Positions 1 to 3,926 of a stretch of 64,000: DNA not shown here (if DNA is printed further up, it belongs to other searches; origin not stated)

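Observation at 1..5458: Two large orphan proteins translationally coupled downstream of the kinase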

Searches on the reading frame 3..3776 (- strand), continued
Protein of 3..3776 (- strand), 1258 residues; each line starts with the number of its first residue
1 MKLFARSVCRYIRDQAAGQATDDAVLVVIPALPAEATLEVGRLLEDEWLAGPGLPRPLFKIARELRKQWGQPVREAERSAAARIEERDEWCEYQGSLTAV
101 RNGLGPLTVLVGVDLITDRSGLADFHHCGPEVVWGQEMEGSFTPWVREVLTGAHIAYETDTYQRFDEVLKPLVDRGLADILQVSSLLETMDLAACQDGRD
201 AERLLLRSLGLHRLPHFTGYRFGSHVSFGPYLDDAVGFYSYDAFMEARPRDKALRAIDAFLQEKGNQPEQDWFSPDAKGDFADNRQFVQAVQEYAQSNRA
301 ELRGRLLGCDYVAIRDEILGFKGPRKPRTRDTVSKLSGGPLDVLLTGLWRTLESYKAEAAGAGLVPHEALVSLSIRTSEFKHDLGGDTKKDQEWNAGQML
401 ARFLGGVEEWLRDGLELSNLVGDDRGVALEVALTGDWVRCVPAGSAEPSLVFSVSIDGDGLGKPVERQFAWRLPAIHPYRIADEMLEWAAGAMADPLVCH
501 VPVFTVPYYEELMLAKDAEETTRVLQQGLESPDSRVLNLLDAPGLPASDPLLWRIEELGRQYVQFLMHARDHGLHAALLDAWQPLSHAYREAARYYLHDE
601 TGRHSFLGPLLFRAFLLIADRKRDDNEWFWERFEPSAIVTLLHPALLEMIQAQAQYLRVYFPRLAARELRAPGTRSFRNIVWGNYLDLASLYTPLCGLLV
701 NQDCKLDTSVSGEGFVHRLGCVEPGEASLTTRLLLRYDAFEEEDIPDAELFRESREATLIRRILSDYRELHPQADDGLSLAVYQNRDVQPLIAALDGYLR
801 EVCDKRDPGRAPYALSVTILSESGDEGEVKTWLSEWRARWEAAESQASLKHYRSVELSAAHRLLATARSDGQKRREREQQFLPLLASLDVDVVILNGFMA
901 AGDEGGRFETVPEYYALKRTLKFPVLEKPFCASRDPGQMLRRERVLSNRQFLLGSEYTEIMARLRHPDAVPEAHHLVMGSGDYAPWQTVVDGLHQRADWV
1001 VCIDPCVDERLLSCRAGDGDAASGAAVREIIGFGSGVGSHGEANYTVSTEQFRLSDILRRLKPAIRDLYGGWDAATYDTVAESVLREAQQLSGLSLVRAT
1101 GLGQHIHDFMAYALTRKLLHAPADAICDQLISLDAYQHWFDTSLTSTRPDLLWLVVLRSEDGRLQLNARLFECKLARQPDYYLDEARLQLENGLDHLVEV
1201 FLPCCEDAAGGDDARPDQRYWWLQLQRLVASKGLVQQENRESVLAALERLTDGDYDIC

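Call 100: search_protein_families(library=padloc, proteins=[L043:15306-16133:+, L043:16151-20434:+, L043:20468-21955:+], max_evalue=0.1)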
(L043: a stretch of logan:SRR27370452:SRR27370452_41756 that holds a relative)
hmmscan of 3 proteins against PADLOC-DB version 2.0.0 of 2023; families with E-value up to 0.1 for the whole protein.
L043:15306-16133:+ (276 aa): 5 families
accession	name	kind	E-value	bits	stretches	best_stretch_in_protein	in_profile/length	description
PDLC02762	SspB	-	1.6e-05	22.4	1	78-139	72-130/293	SspB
PDLC02768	SspB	-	8.9e-05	19.9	1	76-122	67-116/295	SspB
PDLC02769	SspB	-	0.00012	19.6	1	73-122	66-119/282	SspB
PDLC02763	SspB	-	0.00055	17.7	1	78-122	69-112/279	SspB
PDLC02766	SspB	-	0.0008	16.8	1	75-126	64-118/285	SspB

L043:16151-20434:+ (1428 aa): 5 families
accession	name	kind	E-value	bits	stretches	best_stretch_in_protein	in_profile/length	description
PDLC02779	SspC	-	2.5e-12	43.4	2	73-202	38-164/1054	SspC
PDLC02781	SspC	-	2.4e-08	30.2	2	174-430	82-320/1104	SspC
PDLC02775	SspC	-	1e-07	28.1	2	78-149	53-122/1064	SspC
PDLC02780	SspC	-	3.9e-07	26.4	2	264-427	159-303/1045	SspC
PDLC02776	SspC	-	0.0067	12.2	1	263-333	116-186/1039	SspC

L043:20468-21955:+ (496 aa): 0 families
